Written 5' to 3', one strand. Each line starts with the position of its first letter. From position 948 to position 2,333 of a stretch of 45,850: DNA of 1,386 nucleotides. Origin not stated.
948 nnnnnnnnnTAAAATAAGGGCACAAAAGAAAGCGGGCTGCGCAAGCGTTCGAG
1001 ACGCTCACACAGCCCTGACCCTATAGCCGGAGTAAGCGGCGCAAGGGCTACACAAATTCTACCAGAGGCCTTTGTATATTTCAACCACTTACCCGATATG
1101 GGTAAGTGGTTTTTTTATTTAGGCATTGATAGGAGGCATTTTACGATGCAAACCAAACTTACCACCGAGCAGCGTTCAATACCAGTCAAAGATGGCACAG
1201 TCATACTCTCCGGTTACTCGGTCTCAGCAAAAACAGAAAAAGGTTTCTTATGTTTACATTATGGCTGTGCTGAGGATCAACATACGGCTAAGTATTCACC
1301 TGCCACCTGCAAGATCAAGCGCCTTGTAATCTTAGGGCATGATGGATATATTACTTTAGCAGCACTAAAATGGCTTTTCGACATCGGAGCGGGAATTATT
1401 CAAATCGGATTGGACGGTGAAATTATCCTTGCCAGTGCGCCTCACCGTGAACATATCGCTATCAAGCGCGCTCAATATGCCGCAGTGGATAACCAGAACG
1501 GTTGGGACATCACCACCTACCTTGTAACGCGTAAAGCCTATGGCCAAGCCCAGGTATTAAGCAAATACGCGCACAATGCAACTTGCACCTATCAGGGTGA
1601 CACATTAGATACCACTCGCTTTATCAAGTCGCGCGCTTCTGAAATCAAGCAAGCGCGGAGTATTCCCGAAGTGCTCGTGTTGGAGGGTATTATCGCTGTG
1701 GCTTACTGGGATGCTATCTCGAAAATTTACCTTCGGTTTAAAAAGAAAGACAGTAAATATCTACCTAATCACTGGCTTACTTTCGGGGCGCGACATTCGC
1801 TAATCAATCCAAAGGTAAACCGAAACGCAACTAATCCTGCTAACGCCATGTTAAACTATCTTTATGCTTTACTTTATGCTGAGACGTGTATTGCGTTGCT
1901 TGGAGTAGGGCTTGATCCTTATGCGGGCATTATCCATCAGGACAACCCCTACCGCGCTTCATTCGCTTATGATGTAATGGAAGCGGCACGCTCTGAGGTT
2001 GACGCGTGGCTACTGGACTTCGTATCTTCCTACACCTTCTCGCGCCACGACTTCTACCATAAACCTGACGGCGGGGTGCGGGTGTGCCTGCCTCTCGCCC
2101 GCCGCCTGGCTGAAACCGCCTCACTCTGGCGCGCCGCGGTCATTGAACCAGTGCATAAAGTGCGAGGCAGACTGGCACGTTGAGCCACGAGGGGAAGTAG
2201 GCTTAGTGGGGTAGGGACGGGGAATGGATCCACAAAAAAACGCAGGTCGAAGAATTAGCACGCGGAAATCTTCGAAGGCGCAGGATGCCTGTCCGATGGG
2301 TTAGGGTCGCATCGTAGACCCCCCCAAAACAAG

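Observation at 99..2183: Stand-alone Cas1 homologue paired with an HTH-like gene, with no cas2, effector genes or CRISPR array in view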

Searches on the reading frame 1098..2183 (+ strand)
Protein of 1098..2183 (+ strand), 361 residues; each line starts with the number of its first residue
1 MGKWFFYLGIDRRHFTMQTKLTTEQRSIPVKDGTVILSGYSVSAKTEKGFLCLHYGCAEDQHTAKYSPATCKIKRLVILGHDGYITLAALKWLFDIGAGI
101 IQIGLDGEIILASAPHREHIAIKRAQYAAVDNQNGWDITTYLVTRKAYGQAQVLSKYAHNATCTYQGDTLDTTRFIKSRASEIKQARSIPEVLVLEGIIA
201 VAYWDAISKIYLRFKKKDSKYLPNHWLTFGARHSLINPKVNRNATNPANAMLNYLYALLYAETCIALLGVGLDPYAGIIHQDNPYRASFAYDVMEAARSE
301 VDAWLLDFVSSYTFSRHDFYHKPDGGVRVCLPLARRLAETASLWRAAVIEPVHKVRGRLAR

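Call 3: search_protein_families(library=pfam, proteins=[window:1098-2183:+], max_evalue=1)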
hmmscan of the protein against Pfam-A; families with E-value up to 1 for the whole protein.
window:1098-2183:+ (361 aa): 1 family
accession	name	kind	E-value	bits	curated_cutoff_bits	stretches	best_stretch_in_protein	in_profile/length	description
PF01867.21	Cas_Cas1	-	4.6e-39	134.7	22.3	1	67-327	28-267/283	CRISPR associated protein Cas1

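Call 4: search_protein_families(library=ncbifam, proteins=[window:1098-2183:+], max_evalue=1)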
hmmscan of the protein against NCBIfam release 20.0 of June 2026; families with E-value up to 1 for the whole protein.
window:1098-2183:+ (361 aa): 9 families
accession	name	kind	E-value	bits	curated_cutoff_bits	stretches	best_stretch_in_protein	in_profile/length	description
TIGR00287.1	cas1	equivalog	1.9e-35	122.5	71.7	1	72-327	34-271/327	CRISPR-associated endonuclease Cas1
NF049935.1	cas4g_cas1g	exception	4.6e-26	91.4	560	1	66-324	243-483/546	CRISPR-associated endonuclease Cas4g/Cas1g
TIGR03640.1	cas1_DVULG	exception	4.2e-24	85.4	385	1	119-329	85-282/340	type I-C CRISPR-associated endonuclease Cas1c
TIGR04093.1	cas1_CYANO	exception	3.3e-19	69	385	1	57-324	24-271/334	type I-D CRISPR-associated endonuclease Cas1d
TIGR03983.1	cas1_MYXAN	equivalog_domain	6.7e-13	48.3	358.05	1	71-314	45-273/347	type I-MYXAN CRISPR-associated endonuclease Cas1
TIGR03639.1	cas1_NMENI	exception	1.9e-12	47.1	120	1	239-307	162-231/278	type II CRISPR-associated endonuclease Cas1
TIGR03641.1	cas1_HMARI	exception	3.4e-09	36.5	304.1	1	129-298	92-234/324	type I-B CRISPR-associated endonuclease Cas1b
TIGR04329.1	cas1_PREFRAN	exception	7.2e-08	31.9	300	1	121-320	92-261/317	type V CRISPR-associated endonuclease Cas1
TIGR03638.1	cas1_ECOLI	exception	2.2e-06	27.1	215.6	1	243-300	167-222/269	type I-E CRISPR-associated endonuclease Cas1e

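Call 5: search_protein_families(library=padloc, proteins=[window:1098-2183:+], max_evalue=1)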
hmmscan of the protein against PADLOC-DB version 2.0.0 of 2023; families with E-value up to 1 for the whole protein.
window:1098-2183:+ (361 aa): 30 families (the best 25 are shown)
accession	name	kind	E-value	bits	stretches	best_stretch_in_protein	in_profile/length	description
PDLC01608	Cas1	-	2.5e-40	136.7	1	69-327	28-260/276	"CAS-I,CAS-II,CAS-III,CAS-IV,CAS-V,CAS-VI; acquisition_1"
PDLC01248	Cas1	-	5e-38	129.2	1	70-320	30-244/289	"CAS-I,CAS-II,CAS-III,CAS-IV,CAS-V,CAS-VI; acquisition_1"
PDLC00927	Cas1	-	5.1e-36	122.5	1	72-327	34-271/327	CRISPR-associated endonuclease Cas1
PDLC01249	Cas1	-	1.4e-32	111.2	1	72-314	31-241/246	"CAS-I,CAS-II,CAS-III,CAS-IV,CAS-V,CAS-VI; acquisition_1"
PDLC01449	Cas1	-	5.1e-31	106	1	71-311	33-228/285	"CAS-I,CAS-II,CAS-III,CAS-IV,CAS-V,CAS-VI; acquisition_1"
PDLC00928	Cas1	-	1.5e-27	94.5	1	73-325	35-265/315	Cas1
PDLC01743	Cas1c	-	3.4e-27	93.5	1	114-328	81-277/337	-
PDLC01334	Cas1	-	7.7e-26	89.2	1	119-329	84-279/336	"CAS-I,CAS-II,CAS-III,CAS-IV,CAS-V,CAS-VI; acquisition_1"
PDLC01747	Cas1g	-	9.4e-26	88.5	1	69-322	229-458/523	-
PDLC00923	Cas1c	-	1.1e-24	85.4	1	119-329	85-282/340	"CRISPR-associated endonuclease Cas1, subtype I-C/DVULG"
PDLC02025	Cas1d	-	1.2e-23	82.2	1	67-321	31-254/316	-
PDLC02066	Cas1b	-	1.8e-20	71.6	1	120-310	83-258/322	-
PDLC02064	Cas1a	-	1.2e-19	69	1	34-311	3-231/277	-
PDLC02062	Cas1_II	-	1.4e-19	68.6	1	116-300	80-243/317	-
PDLC01740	Cas1_IIIa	-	1.5e-18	65.6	1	116-330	78-268/331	-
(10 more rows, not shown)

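Call 11: find_encoding_contigs(protein=window:1146-2183:+, flank=10000, max_places=10)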
Protein window:1146-2183:+ (345 aa): no gene with exactly this product is on record in the collection.

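Call 12: find_encoding_contigs(protein=window:1098-2183:+, flank=10000, max_places=10)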
Protein window:1098-2183:+ (361 aa): 1 contig read that carries it; 1 place shown.
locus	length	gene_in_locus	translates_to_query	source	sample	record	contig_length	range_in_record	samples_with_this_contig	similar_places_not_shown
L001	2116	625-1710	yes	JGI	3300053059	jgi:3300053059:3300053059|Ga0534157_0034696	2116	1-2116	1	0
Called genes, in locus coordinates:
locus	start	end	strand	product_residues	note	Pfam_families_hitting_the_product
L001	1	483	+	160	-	?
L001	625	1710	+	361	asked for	PF01867:Cas_Cas1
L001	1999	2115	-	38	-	?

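Call 14: find_homologous_proteins(query=window:1098-2183:+, max_evalue=0.00001)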
Query window:1098-2183:+ (361 aa): 150 proteins with E <= 0.00001 among 8000 candidates; the best 120 are listed.
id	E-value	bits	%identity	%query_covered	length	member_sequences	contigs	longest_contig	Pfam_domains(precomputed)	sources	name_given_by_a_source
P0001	2.5e-232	788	100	96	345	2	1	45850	PF01867.22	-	-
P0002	1.6e-133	463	63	98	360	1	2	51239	PF01867.22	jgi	jgi:CRISPR-associated protein Cas1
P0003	3.6e-129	449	59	96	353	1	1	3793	PF01867.22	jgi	-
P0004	1.0e-124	434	61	94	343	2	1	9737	PF01867.22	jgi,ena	-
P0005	5.9e-121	422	58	91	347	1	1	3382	PF01867.22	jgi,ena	-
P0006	2.4e-119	417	57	93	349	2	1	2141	PF01867.22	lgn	-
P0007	1.9e-111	391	53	96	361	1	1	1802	PF01867.22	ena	-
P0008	4.7e-111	389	56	93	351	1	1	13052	PF01867.22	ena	-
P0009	1.1e-96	342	56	81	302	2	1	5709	PF01867.22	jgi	jgi:CRISPR-associated protein Cas1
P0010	4.1e-88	314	45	94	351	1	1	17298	PF01867.22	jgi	jgi:CRISPR-associated endonuclease Cas1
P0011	2.0e-86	308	45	92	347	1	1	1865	PF01867.22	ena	-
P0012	5.3e-85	304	46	91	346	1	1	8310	PF01867.22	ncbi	-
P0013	5.7e-76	274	41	96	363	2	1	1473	PF01867.22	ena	-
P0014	1.6e-74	269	44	89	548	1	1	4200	PF01867.22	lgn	-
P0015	1.3e-73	266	44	92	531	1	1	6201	PF01867.22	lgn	-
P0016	2.1e-73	266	44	91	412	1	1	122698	PF01867.22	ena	-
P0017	5.8e-72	261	43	92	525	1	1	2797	PF01867.22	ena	-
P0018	5.1e-70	254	43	92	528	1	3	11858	PF01867.22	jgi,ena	-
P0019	7.3e-69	251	41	92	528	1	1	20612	PF01867.22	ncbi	-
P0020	2.7e-66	242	41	90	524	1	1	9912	PF01867.22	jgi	jgi:CRISPR-associated endonuclease Cas1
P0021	6.2e-65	238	41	89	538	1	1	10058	PF01867.22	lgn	-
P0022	1.4e-64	237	41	90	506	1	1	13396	PF01867.22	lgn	-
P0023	9.4e-64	234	39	95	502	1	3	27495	PF01867.22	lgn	-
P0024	1.0e-63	234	47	70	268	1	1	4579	PF01867.22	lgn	-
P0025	3.5e-63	232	41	91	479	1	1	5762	PF01867.22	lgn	-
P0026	4.0e-62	228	39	91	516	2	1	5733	PF01867.22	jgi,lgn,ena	-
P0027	9.1e-62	227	40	91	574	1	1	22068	PF01867.22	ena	-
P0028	3.4e-61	225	41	92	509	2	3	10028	PF01867.22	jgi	jgi:CRISPR-associated endonuclease Cas1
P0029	5.9e-61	225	39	94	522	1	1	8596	PF01867.22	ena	-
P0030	1.2e-60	224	38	94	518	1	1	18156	PF01867.22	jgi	jgi:CRISPR-associated endonuclease Cas1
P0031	1.9e-60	223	38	94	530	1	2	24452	PF01867.22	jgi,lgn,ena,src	-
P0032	2.3e-60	223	40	92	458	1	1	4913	PF01867.22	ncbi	-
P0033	6.9e-60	221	39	90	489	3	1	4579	PF01867.22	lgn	-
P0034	1.4e-59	220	39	91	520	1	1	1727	PF01867.22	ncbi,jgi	-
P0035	3.8e-59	219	39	90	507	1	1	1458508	PF01867.22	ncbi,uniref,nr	ncbi:CRISPR-associated endonuclease Cas1 [Edaphobacter bradus]|uniref:CRISPR-associated endonuclease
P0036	4.6e-59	218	38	94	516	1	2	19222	PF01867.22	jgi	jgi:CRISPR-associated endonuclease Cas1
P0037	5.1e-59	218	40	91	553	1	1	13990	PF01867.22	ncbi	-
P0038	6.1e-59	218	39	95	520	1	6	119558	PF01867.22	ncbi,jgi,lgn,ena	ncbi:MAG: CRISPR-associated endonuclease Cas1 [Anaerolineales bacterium]|jgi:CRISPR-associated prote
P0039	1.0e-58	217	40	91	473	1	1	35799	PF01867.22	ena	-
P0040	1.1e-58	217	40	89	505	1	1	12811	PF01867.22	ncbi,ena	-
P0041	1.5e-58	217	36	98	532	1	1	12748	PF01867.22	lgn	-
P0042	2.7e-58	216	40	89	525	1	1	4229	PF01867.22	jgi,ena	-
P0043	3.5e-58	216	40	87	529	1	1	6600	PF01867.22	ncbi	-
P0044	3.6e-58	215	38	94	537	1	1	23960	PF01867.22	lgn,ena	-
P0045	3.6e-58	215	37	91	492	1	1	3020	PF01867.22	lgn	-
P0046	4.0e-58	215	39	91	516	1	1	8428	PF01867.22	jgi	jgi:CRISPR-associated endonuclease Cas1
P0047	7.3e-58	214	39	87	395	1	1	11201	PF01867.22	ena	-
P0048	1.2e-57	214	39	88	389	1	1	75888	PF01867.22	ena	-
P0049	1.4e-57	214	38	92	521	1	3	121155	PF01867.22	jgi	jgi:CRISPR-associated endonuclease Cas1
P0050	1.7e-57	213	39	91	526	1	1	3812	PF01867.22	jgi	jgi:CRISPR-associated endonuclease Cas1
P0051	1.7e-57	213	39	89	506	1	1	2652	PF01867.22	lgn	-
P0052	2.1e-57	213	39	91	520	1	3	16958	PF01867.22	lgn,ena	-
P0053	3.6e-57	212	37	93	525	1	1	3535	PF01867.22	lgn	-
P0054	5.3e-57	212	40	89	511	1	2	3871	PF01867.22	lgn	-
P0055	7.4e-57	211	39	91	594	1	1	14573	PF01867.22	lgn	-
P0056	9.8e-57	211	38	92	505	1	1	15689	PF01867.22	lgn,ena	-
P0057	3.1e-56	209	38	91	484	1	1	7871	PF01867.22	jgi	jgi:CRISPR-associated protein Cas1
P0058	3.3e-56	209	39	87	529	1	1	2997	PF01867.22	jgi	jgi:CRISPR-associated endonuclease Cas1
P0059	3.5e-56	209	38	89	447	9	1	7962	PF01867.22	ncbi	-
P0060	5.3e-56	208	38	90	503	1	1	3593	PF01867.22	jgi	jgi:CRISPR-associated endonuclease Cas1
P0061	5.4e-56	208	38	92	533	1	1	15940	PF01867.22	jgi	jgi:CRISPR-associated protein Cas1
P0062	1.1e-55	207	39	88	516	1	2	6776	PF01867.22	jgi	jgi:CRISPR-associated endonuclease Cas1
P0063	1.5e-55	207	38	88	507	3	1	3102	PF01867.22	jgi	jgi:CRISPR-associated endonuclease Cas1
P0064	1.8e-55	207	37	88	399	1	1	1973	PF01867.22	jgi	jgi:CRISPR-associated endonuclease Cas1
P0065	4.5e-55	205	38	90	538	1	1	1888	PF01867.22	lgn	-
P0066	4.6e-55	205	38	90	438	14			PF01867.22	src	-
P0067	5.3e-55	205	37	91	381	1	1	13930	PF01867.22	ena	-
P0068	7.0e-55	205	38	93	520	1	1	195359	PF01867.22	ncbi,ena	-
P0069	7.5e-55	205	37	88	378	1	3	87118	PF01867.22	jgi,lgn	-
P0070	7.6e-55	205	35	92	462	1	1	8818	PF01867.22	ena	-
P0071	8.5e-55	204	38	89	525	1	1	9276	PF01867.22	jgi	jgi:CRISPR-associated protein Cas1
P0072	1.1e-54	204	39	82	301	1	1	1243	PF01867.22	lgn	-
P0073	1.3e-54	204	38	88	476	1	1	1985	PF01867.22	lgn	-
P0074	2.0e-54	203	38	88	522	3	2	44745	PF01867.22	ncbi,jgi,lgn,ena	jgi:CRISPR-associated endonuclease Cas1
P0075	2.9e-54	203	38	87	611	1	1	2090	PF01867.22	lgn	-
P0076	3.1e-54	203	37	93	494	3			PF01867.22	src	-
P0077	4.0e-54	202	37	92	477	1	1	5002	PF01867.22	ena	-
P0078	5.2e-54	202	37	88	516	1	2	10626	PF01867.22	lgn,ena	-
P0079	5.7e-54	202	38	88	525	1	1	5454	PF01867.22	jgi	jgi:CRISPR-associated endonuclease Cas1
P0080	5.7e-54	202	36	91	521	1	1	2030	PF01867.22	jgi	jgi:CRISPR-associated protein Cas1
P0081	1.1e-53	201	36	90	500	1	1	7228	PF01867.22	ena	-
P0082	2.2e-53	200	35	92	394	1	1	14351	PF01867.22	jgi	jgi:hypothetical protein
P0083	3.2e-53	199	36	89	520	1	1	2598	PF01867.22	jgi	-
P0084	3.4e-53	199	38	88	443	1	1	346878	PF01867.22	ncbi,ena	-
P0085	3.6e-53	199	38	88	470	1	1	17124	PF01867.22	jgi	jgi:CRISPR-associated endonuclease Cas1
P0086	6.4e-53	198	38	89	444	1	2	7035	PF01867.22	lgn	-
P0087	7.5e-53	198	38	88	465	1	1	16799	PF01867.22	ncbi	-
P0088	1.1e-52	197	36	88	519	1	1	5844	PF01867.22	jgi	jgi:CRISPR-associated endonuclease Cas1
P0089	1.3e-52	197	38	86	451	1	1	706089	PF01867.22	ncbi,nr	ncbi:MAG: CRISPR-associated endonuclease Cas1 [Gemmatimonadetes bacterium]|nr:CRISPR-associated endo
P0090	1.3e-52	197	37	86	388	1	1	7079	PF01867.22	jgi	jgi:CRISPR-associated protein Cas1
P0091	2.0e-52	197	36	88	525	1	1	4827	PF01867.22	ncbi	-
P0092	2.2e-52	196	36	91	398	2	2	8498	PF01867.22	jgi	jgi:CRISPR-associated endonuclease Cas1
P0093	2.5e-52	196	40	86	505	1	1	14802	PF01867.22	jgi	jgi:CRISPR-associated endonuclease Cas1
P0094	2.7e-52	196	35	88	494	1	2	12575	PF24463.2,PF01867.22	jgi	jgi:CRISPR-associated endonuclease Cas1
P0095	4.8e-52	195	36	94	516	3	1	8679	PF01867.22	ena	-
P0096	6.5e-52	195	34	92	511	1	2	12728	PF01867.22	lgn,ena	-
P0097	1.1e-51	194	36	89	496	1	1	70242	PF01867.22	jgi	jgi:CRISPR-associated endonuclease Cas1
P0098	3.1e-51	193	36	90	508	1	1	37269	PF01867.22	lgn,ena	-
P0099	3.3e-51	193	36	89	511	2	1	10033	PF01867.22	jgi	jgi:CRISPR-associated endonuclease Cas1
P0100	3.3e-51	193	36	91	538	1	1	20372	PF01867.22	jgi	jgi:CRISPR-associated endonuclease Cas1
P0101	4.1e-51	192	35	88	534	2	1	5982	PF01867.22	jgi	jgi:CRISPR-associated endonuclease Cas1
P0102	4.1e-51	192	35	93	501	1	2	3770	PF01867.22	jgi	jgi:CRISPR-associated endonuclease Cas1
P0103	4.3e-51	192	35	91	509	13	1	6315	PF01867.22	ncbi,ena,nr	ncbi:MAG: CRISPR-associated endonuclease Cas1 [Acidobacteria bacterium]|nr:MAG: CRISPR-associated en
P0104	1.7e-50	190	36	90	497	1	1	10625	PF01867.22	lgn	-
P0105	1.7e-50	190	35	89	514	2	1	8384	PF01867.22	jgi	jgi:CRISPR-associated endonuclease Cas1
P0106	9.1e-50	188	35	89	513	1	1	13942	PF01867.22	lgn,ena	-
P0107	1.1e-49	188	36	91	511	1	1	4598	PF01867.22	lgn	-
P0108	1.1e-49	188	36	89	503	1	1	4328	PF01867.22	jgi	jgi:CRISPR-associated endonuclease Cas1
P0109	2.9e-49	186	34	88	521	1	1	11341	PF01867.22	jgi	jgi:CRISPR-associated endonuclease Cas1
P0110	3.1e-49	186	41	75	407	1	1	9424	PF01867.22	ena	-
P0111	4.7e-49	185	40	78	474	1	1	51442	PF01867.22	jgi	jgi:CRISPR-associated endonuclease Cas1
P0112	7.5e-49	185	35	88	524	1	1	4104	PF01867.22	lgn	-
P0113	9.4e-49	185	36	86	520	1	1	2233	PF01867.22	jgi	jgi:CRISPR-associated endonuclease Cas1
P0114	1.2e-48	184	34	94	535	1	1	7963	PF01867.22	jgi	jgi:CRISPR-associated endonuclease Cas1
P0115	6.9e-48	182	34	89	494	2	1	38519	PF01867.22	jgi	jgi:CRISPR-associated endonuclease Cas1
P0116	4.3e-47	179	33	88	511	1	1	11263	PF01867.22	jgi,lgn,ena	-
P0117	2.8e-46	176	41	71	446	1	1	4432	PF01867.22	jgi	-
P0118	3.4e-46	176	35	88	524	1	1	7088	PF01867.22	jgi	jgi:CRISPR-associated endonuclease Cas1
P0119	4.2e-46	176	34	91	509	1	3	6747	PF01867.22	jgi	jgi:CRISPR-associated endonuclease Cas1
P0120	1.3e-45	174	34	89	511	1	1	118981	PF01867.22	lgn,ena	-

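Call 15: find_encoding_contigs(protein=P0002, flank=10000, max_places=4)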
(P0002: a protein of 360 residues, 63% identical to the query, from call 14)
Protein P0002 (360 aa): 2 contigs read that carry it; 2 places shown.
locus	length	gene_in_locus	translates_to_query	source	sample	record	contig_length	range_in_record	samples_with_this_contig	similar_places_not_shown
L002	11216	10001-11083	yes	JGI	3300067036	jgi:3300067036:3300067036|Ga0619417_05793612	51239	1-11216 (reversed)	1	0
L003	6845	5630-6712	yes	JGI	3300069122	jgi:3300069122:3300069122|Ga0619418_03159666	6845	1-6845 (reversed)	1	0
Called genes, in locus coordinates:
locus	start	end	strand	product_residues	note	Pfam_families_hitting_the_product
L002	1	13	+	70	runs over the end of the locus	-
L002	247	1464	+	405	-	PF13692:Glyco_trans_1_4 (faint)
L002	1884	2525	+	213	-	-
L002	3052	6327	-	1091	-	-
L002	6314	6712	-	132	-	-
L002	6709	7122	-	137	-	-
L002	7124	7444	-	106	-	-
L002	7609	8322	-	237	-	-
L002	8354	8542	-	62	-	-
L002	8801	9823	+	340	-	-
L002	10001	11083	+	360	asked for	PF01867:Cas_Cas1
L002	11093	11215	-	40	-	?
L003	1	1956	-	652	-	?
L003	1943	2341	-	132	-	-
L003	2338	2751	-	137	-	-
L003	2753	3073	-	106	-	-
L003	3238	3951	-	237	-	-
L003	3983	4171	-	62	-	-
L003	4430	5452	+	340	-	-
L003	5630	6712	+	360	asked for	PF01867:Cas_Cas1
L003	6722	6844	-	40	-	?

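Call 16: find_encoding_contigs(protein=P0010, flank=10000, max_places=4)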
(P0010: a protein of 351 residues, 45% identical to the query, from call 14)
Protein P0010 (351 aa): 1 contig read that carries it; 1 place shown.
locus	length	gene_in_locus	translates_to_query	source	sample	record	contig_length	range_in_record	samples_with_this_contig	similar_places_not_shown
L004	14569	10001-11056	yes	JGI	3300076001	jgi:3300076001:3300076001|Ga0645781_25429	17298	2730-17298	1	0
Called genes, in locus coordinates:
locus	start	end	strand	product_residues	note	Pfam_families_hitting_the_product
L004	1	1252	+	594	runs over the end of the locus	PF08439:Peptidase_M3_N, PF01432:Peptidase_M3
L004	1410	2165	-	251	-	PF04098:Rad52_Rad22 (weak)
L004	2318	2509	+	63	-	-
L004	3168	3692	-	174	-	-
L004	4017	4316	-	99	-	-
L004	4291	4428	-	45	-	PF01381:HTH_3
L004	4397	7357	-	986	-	-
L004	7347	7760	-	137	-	-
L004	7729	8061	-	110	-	-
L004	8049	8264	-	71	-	-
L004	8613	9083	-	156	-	-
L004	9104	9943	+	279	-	-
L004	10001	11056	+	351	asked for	PF01867:Cas_Cas1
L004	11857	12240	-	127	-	PF00436:SSB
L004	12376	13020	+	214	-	PF01712:dNK, PF02223:Thymidylate_kin, PF13238:AAA_18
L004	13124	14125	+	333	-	-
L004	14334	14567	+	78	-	?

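Call 17: find_encoding_contigs(protein=P0008, flank=10000, max_places=4)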
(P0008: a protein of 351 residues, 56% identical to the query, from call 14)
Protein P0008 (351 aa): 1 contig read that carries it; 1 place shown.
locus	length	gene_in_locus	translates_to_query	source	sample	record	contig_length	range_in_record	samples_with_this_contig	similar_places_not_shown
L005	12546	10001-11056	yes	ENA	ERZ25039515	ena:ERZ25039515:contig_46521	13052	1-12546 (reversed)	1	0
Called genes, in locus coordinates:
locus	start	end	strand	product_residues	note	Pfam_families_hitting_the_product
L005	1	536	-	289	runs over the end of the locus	PF07828:PA-IL (faint)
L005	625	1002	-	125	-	-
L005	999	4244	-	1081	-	-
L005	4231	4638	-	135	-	-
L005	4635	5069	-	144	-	-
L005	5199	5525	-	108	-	-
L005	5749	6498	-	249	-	-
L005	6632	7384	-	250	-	-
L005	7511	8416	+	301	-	-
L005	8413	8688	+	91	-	-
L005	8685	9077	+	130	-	-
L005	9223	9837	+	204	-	-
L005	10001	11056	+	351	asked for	PF01867:Cas_Cas1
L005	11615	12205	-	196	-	PF20791:Acyl-ACP_TE_C (faint), PF13279:4HBT_2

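Call 22: search_solved_structures(query=window:1098-2183:+, max_evalue=0.001)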
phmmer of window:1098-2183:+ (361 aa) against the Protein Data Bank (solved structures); distinct sequences matched with E-value up to 0.001: 7.
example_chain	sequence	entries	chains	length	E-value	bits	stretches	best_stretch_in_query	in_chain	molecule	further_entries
6opm_A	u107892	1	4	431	1.6e-19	73.4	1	55-337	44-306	CRISPR-associated endonuclease Cas1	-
8d3l_A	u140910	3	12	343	1.4e-14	57.2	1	115-329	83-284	CRISPR-associated endonuclease Cas1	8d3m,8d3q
8d3p_A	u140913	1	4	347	1.4e-14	57.2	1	115-329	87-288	CRISPR-associated endonuclease Cas1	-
4n06_A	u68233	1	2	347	1.9e-13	53.4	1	73-311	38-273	CRISPR-associated endonuclease Cas1 1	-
7mi4_A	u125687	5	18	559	8e-09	38.3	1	242-327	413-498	CRISPR-associated exonuclease Cas4/endonuclease Cas1 fusion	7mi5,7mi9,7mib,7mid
7cr6_A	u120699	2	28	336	2.1e-08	36.9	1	226-321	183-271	CRISPR-associated endonuclease Cas1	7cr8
7kft_D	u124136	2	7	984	2.3e-05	26.9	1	238-324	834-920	Cas6-RT-Cas1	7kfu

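Call 23: search_solved_structures(query=L002:3052-6327:-, max_evalue=1, show_alignments=1)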
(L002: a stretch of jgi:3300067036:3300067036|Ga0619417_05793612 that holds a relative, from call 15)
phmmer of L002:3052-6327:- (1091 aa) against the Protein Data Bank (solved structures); distinct sequences matched with E-value up to 1: 0.
